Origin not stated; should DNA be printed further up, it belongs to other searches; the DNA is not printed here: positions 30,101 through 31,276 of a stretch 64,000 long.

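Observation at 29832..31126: rsgA is co-oriented and tightly linked with a PD-(D/E)xK nuclease-fold protein and a small unknown protein: possible novel two-gene module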

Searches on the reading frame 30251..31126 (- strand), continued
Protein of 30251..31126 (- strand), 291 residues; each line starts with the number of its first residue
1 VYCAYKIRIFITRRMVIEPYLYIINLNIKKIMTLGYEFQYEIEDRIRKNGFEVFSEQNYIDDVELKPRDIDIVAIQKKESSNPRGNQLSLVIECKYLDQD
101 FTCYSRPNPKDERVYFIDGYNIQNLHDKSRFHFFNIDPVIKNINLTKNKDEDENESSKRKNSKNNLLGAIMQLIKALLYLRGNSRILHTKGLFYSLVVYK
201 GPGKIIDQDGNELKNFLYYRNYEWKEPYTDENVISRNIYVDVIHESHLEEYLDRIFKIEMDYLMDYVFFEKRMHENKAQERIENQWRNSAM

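Call 33: find_encoding_contigs(protein=P0004, flank=6000, max_places=2)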
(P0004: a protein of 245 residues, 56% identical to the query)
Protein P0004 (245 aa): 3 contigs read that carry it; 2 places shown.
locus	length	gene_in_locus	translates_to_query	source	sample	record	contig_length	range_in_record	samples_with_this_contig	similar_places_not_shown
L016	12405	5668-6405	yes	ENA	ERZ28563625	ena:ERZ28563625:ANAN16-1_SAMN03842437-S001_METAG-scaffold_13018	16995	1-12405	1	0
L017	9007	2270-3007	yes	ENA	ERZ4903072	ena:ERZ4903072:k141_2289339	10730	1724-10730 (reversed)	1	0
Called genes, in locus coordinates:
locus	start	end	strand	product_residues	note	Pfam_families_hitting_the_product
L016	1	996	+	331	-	?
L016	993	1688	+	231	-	PF00005:ABC_tran, PF13304:AAA_21 (weak)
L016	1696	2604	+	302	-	PF18075:FtsX_ECD, PF02687:FtsX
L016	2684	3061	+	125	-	PF01042:Ribonuc_L-PSP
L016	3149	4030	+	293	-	-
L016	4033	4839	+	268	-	PF01555:N6_N4_Mtase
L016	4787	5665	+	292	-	-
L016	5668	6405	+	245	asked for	-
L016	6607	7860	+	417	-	PF04909:Amidohydro_2 (weak)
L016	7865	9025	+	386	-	PF00390:malic, PF03949:Malic_M, PF00899:ThiF (weak)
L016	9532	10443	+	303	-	PF00246:Peptidase_M14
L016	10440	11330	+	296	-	PF00246:Peptidase_M14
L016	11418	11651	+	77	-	-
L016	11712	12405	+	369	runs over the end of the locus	-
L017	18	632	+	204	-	-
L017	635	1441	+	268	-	PF01555:N6_N4_Mtase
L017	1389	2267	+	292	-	-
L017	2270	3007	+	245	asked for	-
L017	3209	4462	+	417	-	PF04909:Amidohydro_2 (weak)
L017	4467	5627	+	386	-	PF00390:malic, PF03949:Malic_M, PF00899:ThiF (weak)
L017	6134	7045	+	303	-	PF00246:Peptidase_M14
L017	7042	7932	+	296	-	PF00246:Peptidase_M14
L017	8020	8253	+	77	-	-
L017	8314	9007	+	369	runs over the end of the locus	-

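Call 34: find_encoding_contigs(protein=P0002, flank=6000, max_places=2)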
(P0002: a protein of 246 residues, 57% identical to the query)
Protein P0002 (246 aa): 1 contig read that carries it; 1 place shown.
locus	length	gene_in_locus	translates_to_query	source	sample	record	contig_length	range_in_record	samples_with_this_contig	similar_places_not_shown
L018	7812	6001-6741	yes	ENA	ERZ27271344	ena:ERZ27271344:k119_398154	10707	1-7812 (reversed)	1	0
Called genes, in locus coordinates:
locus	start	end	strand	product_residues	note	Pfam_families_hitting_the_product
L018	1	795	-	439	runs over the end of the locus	PF00271:Helicase_C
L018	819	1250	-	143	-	PF00270:DEAD (weak)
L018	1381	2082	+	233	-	PF22935:RM44_endonuclase (weak), PF14622:Ribonucleas_3_3, PF00636:Ribonuclease_3, PF00035:dsrm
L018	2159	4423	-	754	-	PF00270:DEAD, PF04851:ResIII, PF18766:SWI2_SNF2, PF00271:Helicase_C, PF14311:DUF4379, PF21817:CapR (faint), PF14311:DUF4379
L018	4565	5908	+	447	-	PF00140:Sigma70_r1_2, PF04542:Sigma70_r2, PF04539:Sigma70_r3, PF04545:Sigma70_r4 (weak)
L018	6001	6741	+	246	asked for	-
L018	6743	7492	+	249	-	-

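Call 35: list_cluster_members(proteins=[P0036, P0037, P0039, P0044, P0055, P0070, P0090, P0109, P0130, P0158])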
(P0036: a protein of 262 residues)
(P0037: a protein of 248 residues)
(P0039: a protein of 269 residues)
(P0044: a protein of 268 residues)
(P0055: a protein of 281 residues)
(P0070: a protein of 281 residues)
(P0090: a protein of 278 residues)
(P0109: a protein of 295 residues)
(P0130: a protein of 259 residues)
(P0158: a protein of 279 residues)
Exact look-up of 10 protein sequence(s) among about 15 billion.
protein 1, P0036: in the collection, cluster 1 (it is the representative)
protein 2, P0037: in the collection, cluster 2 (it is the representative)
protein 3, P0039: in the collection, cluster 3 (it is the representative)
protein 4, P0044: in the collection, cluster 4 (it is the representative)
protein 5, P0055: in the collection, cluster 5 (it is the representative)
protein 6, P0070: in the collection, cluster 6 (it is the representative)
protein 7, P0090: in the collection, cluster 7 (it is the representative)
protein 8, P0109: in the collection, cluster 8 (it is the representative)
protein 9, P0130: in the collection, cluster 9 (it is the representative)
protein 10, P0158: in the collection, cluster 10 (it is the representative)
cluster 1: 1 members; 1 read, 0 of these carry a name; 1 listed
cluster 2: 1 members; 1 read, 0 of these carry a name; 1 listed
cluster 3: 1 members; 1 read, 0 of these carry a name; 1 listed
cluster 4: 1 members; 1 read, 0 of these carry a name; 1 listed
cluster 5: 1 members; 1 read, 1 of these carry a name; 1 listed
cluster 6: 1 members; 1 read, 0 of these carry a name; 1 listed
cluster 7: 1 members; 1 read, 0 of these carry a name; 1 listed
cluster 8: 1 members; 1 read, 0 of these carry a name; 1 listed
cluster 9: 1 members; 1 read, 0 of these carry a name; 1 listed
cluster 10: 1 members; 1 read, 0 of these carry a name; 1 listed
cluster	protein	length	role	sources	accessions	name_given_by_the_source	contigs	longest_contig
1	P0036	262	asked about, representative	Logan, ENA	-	-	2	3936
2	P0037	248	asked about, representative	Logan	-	-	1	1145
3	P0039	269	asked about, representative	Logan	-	-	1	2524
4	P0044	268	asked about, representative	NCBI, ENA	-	-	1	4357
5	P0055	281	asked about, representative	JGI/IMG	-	hypothetical protein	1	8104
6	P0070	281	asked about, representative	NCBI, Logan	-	-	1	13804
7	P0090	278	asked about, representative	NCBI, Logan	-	-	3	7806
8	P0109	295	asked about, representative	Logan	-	-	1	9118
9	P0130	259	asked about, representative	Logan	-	-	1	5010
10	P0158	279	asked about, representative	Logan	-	-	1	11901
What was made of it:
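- Tried and rejected: Names for distant relatives: all are unnamed singletons (call 35).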

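Call 41: find_related_loci(query=A1, collection=metagenome_contigs, flank=5000)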
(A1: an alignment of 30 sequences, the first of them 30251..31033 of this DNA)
Query A1 (260 aa) in metagenome_contigs; peptide patterns used: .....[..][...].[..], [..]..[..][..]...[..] (x = any residue, [..] = any of these).
96 stretches matched a pattern; 28 encode a relative of the query (tblastn E <= 1e-3); 28 distinct loci.
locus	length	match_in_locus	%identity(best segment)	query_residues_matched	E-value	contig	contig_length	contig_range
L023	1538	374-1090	55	4-259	9e-93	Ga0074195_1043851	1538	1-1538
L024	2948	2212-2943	56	3-259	1e-88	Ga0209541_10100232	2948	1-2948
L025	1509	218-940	54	4-256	4e-91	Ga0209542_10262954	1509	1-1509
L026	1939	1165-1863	53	4-249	2e-86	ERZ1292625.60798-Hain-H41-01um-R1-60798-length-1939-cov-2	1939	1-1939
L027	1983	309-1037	50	4-260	2e-83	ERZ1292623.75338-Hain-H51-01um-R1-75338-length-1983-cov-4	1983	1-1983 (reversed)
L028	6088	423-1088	54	4-242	2e-80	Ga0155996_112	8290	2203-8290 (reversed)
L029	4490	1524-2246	51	1-256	1e-80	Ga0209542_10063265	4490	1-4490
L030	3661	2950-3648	52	4-249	2e-79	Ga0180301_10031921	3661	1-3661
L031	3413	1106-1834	49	4-260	5e-79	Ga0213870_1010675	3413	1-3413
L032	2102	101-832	49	4-260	2e-80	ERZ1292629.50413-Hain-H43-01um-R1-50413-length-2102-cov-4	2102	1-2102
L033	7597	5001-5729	49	4-260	2e-77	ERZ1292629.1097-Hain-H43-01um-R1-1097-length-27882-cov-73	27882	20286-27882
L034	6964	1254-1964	50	4-253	5e-77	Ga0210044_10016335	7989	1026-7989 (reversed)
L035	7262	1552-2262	50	4-253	5e-77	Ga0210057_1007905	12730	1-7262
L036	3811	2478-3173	51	4-249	3e-77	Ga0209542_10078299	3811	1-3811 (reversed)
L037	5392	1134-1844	50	4-253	4e-77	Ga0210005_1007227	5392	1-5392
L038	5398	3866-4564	50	4-250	1e-76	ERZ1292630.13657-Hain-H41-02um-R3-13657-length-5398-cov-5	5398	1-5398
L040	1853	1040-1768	46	4-260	2e-77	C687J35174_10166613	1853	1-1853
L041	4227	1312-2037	50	4-256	6e-74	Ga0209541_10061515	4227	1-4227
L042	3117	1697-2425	47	4-260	2e-74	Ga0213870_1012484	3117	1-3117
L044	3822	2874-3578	50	4-253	7e-73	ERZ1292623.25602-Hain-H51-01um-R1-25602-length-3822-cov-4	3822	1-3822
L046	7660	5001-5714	50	4-260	1e-71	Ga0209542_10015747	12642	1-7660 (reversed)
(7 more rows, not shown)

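Call 42: find_related_loci(query=A1, collection=viral_contigs, flank=5000)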
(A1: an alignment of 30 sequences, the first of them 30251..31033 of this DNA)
Query A1 (260 aa) in viral_contigs; peptide patterns used: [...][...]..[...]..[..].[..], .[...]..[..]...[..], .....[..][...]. (x = any residue, [..] = any of these).
50 stretches matched a pattern, but none encodes a relative of the query by tblastn (E <= 1e-3).

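Call 63: search_protein_families(library=pfam, proteins=[L011:3271-4386:+, L012:677-1399:+, L016:4730-5665:+, L029:658-1518:+, L031:633-1094:+, L035:811-1536:+, L036:1959-2450:+, L038:2727-3833:+, L040:349-1020:+, L041:510-1292:+], max_evalue=0.001)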
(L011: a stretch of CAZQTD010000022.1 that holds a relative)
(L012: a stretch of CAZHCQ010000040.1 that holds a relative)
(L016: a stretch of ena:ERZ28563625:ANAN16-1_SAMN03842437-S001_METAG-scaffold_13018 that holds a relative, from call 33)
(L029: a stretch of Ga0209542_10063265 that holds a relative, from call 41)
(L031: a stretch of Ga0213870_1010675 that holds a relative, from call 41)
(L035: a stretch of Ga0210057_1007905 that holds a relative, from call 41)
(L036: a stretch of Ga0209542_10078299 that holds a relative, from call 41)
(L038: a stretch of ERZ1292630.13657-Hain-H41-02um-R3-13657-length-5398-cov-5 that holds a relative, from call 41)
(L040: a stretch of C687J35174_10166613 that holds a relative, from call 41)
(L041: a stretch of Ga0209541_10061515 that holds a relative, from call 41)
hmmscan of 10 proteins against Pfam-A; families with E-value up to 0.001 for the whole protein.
L011:3271-4386:+ (371 aa): 1 family
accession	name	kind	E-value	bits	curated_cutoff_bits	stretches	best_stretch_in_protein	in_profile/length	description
PF01878.24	EVE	-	0.0009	19.7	23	0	17-97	16-106/145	EVE domain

L012:677-1399:+ (240 aa): 0 families

L016:4730-5665:+ (311 aa): 0 families

L029:658-1518:+ (286 aa): 0 families

L031:633-1094:+ (153 aa): 2 families
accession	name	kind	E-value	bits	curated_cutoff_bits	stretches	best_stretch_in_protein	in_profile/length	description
PF01243.27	PNPOx_N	-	5.8e-12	46.5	28.1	1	5-133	3-117/120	Pyridoxamine 5'-phosphate oxidase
PF12900.13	Pyridox_ox_2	-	7.4e-05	23.2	27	1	5-112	3-113/140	Pyridoxamine 5'-phosphate oxidase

L035:811-1536:+ (241 aa): 3 families
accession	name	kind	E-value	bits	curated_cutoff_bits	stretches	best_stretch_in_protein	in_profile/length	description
PF13455.12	MUG113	-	1.8e-15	57.7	22.3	1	169-236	1-72/73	Meiotically up-regulated gene 113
PF10544.15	T5orf172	-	1.3e-05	26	20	1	161-237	4-99/101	T5orf172 domain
PF18780.6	HNH_repeat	-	0.0001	23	26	0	5-58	2-54/54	Homing endonuclease associated repeat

L036:1959-2450:+ (163 aa): 1 family
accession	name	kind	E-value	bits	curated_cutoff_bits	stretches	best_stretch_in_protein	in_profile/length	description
PF14210.11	DUF4322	-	0.00016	21.9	27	1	53-106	3-57/66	Domain of unknown function (DUF4322)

L038:2727-3833:+ (368 aa): 1 family
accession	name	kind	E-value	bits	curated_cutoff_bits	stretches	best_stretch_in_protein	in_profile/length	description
PF13651.11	EcoRI_methylase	-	4e-145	483.9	26.4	1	26-339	1-305/345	Adenine-specific methyltransferase EcoRI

L040:349-1020:+ (223 aa): 3 families
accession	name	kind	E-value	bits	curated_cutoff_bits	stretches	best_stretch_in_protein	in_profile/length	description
PF18780.6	HNH_repeat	-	5.1e-32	110.4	26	2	13-65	2-53/54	Homing endonuclease associated repeat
PF01844.29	HNH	-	2e-11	44.3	21.4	1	174-221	1-46/47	HNH endonuclease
PF14279.12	HNH_5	-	1.1e-05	25.6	27.5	1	174-219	1-43/56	HNH endonuclease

L041:510-1292:+ (260 aa): 1 family
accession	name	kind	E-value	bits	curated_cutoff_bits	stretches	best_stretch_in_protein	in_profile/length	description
PF18765.7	Polbeta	-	4.8e-05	23.9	26.9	1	8-79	2-72/93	Polymerase beta, Nucleotidyltransferase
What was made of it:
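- Closest known: Type II restriction endonucleases next to EcoRI-type or N6/N4 methylases. Same: The size is about 250 aa. One homologue lies directly behind an EcoRI-type methylase (call 63).
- *Mobile or defence-type neighbours.* An EcoRI-type methylase lies 17 nt upstream in L038 (call 63). HNH is in L040 and T5orf172 in L035 (call 63).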

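Call 64: search_protein_families(library=pfam, proteins=[L009:842-1468:+, L011:5088-5612:+, L012:2133-2741:+, L027:1037-1270:+, L031:1834-2346:+, L035:2277-3458:+, L036:3203-3715:+, L018:6743-7492:+, L046:4160-4876:+, L044:2109-2708:+], max_evalue=0.001)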
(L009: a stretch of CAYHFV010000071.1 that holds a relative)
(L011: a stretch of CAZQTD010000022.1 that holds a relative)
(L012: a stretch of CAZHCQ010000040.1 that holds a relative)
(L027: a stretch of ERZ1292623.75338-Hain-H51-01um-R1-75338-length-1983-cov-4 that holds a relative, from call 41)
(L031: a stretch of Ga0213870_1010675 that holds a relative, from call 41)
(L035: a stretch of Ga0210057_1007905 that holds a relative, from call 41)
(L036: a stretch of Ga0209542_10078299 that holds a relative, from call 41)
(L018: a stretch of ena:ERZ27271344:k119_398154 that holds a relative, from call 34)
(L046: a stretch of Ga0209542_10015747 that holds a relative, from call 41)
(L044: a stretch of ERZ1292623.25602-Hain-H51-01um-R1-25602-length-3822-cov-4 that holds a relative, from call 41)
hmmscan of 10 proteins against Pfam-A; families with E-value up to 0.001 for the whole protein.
L009:842-1468:+ (208 aa): 2 families
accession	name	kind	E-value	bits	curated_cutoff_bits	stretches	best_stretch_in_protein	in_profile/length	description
PF06821.19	Ser_hydrolase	-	4.3e-09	37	22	1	47-192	20-157/172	Serine hydrolase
PF00561.26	Abhydrolase_1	-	7.6e-05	22.9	25.8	0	86-130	70-111/245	alpha/beta hydrolase fold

L011:5088-5612:+ (174 aa): 1 family
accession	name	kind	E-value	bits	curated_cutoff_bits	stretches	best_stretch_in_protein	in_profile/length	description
PF18931.5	DUF5680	-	7.4e-35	119.9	25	1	68-173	1-104/104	Domain of unknown function (DUF5680)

L012:2133-2741:+ (202 aa): 1 family
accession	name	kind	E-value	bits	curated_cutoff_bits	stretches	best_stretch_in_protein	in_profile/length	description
PF04138.20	GtrA_DPMS_TM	-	1.2e-20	74.2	26.1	1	68-197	1-117/117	GtrA/DPMS, transmembrane domain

L027:1037-1270:+ (77 aa): 0 families

L031:1834-2346:+ (170 aa): 1 family
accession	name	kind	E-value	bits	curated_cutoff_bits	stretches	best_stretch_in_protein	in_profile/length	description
PF00293.34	NUDIX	-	1.4e-17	64.4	21.1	1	22-140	2-123/134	NUDIX domain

L035:2277-3458:+ (393 aa): 1 family
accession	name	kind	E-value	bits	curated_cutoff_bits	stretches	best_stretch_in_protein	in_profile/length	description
PF07690.21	MFS_1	-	3.7e-18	66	33.4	2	17-347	15-347/347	Major Facilitator Superfamily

L036:3203-3715:+ (170 aa): 1 family
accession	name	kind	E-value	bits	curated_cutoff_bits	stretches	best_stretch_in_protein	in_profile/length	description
PF00293.34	NUDIX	-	4.6e-17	62.7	21.1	1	22-137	2-119/134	NUDIX domain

L018:6743-7492:+ (249 aa): 0 families

L046:4160-4876:+ (238 aa): 11 families
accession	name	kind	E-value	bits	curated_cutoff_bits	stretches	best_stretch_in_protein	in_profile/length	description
PF13649.12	Methyltransf_25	-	4.2e-17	63.1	27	1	41-134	1-97/97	Methyltransferase domain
PF08241.18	Methyltransf_11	-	9.3e-17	61.9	21.2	1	42-138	1-95/95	Methyltransferase domain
PF13489.12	Methyltransf_23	-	1.4e-14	54.6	27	1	26-170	10-124/164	Methyltransferase domain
PF08242.18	Methyltransf_12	-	3.2e-12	47.5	30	1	42-136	1-98/98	Methyltransferase domain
PF13847.12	Methyltransf_31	-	3.1e-11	43.6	27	1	37-142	3-113/145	Methyltransferase domain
PF05175.20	MTS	-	1.7e-07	31.5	23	1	36-138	30-138/170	Methyltransferase small domain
PF02353.26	CMAS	-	6.5e-07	29.4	27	1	29-141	54-167/273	Mycolic acid cyclopropane synthetase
PF01728.25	FtsJ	-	2.6e-06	27.9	24.1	1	35-185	20-176/181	FtsJ-like methyltransferase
PF05401.17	NodS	-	2.4e-05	24.7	24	1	30-138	35-144/201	Nodulation protein S (NodS)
PF06325.19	PrmA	-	3.5e-05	23.9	22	1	37-139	161-259/296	Ribosomal protein L11 methyltransferase (PrmA)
PF03848.20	TehB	-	5.7e-05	23.1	20.4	1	35-134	28-128/193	Tellurite resistance protein TehB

L044:2109-2708:+ (199 aa): 0 families

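Call 66: search_protein_families(library=pfam, proteins=[L038:92-925:+, L038:996-1496:+, L038:1539-2690:+, L016:3149-4030:+, L016:4033-4839:+, L010:974-3586:+, L004:5469-5900:+, L042:1078-1563:+, L001:4534-5409:+, L006:4896-5501:+], max_evalue=0.001)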
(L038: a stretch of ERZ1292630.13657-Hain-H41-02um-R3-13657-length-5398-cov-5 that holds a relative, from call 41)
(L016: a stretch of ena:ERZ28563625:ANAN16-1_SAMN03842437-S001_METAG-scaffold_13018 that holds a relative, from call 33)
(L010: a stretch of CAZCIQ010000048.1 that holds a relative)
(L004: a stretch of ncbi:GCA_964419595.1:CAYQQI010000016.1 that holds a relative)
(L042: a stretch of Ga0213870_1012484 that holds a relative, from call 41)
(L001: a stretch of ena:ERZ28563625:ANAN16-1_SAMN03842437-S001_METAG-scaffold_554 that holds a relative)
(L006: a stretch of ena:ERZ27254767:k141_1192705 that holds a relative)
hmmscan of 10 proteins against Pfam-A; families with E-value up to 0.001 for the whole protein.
L038:92-925:+ (277 aa): 3 families
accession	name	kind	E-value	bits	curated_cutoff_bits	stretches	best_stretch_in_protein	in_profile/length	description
PF14450.12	FtsA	-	1.2e-12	48.7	31.8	1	11-140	1-116/127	Cell division protein FtsA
PF11104.14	PilM_2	-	2.5e-11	43.6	27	1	8-133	180-304/340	Type IV pilus assembly protein PilM;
PF06723.19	MreB_Mbl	-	1.6e-05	24.4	27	0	70-136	238-306/327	MreB/Mbl protein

L038:996-1496:+ (166 aa): 1 family
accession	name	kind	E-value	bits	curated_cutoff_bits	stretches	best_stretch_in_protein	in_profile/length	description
PF07963.17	N_methyl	-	2e-09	37.1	21.2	1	5-30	2-27/27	Prokaryotic N-terminal methylation motif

L038:1539-2690:+ (383 aa): 1 family
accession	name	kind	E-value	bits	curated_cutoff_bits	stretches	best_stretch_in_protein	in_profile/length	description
PF04055.27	Radical_SAM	-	7.4e-13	49.4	29.5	1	127-254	2-125/166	Radical SAM superfamily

L016:3149-4030:+ (293 aa): 1 family
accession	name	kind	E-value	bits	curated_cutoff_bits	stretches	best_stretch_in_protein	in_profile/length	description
PF01939.22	NucS_C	-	5.3e-05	23.6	24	1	23-98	1-74/124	Endonuclease NucS C-terminal domain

L016:4033-4839:+ (268 aa): 2 families
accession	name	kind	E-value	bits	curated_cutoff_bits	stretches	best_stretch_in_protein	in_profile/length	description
PF01555.25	N6_N4_Mtase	-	6.4e-23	82.3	26.7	2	16-97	136-220/221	DNA methylase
PF01170.24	UPF0020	-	3e-05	24.2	22.3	1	57-143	27-115/197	RMKL-like, methyltransferase domain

L010:974-3586:+ (870 aa): 3 families
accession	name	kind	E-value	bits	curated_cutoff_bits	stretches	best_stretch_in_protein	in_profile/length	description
PF13365.12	Trypsin_2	-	4.1e-32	112.3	27.6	1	259-393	1-144/144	Trypsin-like peptidase domain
PF18915.5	DUF5667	-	9.3e-24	84.2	27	1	28-138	1-99/99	Domain of unknown function (DUF5667)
PF00089.32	Trypsin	-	4.4e-14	53.3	20.6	1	247-412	13-214/220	Trypsin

L004:5469-5900:+ (143 aa): 0 families

L042:1078-1563:+ (161 aa): 2 families
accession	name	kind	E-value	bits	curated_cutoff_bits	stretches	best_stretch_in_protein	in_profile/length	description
PF05163.17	DinB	-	5.6e-13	49.6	23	1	12-153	12-150/165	DinB family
PF12867.12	DinB_2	-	1.1e-06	29.5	24.8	1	13-141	3-128/128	DinB superfamily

L001:4534-5409:+ (291 aa): 0 families

L006:4896-5501:+ (201 aa): 0 families
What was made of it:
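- A NucS_C-like / N6_N4 MTase cluster is in L016 (calls 33, 66). In L038 an EcoRI-type adenine methylase (PF13651, E 4e-145) lies 17 nt upstream, with no other nuclease candidate beside it (calls 63, 66).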

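Call 72: find_related_loci(query=A3, collection=viral_contigs, flank=6000)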
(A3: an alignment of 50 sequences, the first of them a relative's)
Query A3 (262 aa) in viral_contigs; peptide patterns used: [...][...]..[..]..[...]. (x = any residue, [..] = any of these).
25 stretches matched a pattern; 4 encode a relative of the query (tblastn E <= 1e-3); 4 distinct loci.
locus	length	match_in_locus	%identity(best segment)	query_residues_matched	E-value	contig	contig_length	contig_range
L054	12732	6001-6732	28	5-231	3e-18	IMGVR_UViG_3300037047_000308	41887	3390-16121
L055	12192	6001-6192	35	9-82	1e-8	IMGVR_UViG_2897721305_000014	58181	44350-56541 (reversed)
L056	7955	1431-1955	27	20-212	3e-7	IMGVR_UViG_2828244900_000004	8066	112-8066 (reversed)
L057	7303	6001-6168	34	2-54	5e-5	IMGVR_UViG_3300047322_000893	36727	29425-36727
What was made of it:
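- Tried and rejected: The wider family gave 4 weak viral-contig hits (call 72).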

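Call 73: search_protein_families(library=padloc, alignment_id=A3, max_evalue=0.01)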
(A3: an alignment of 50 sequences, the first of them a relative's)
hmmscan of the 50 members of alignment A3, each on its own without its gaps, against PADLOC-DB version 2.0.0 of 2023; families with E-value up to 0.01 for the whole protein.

A. member 1, P0036 (262 aa): 0 families

B. families by the number of members that match (of 50 scanned): 0 families
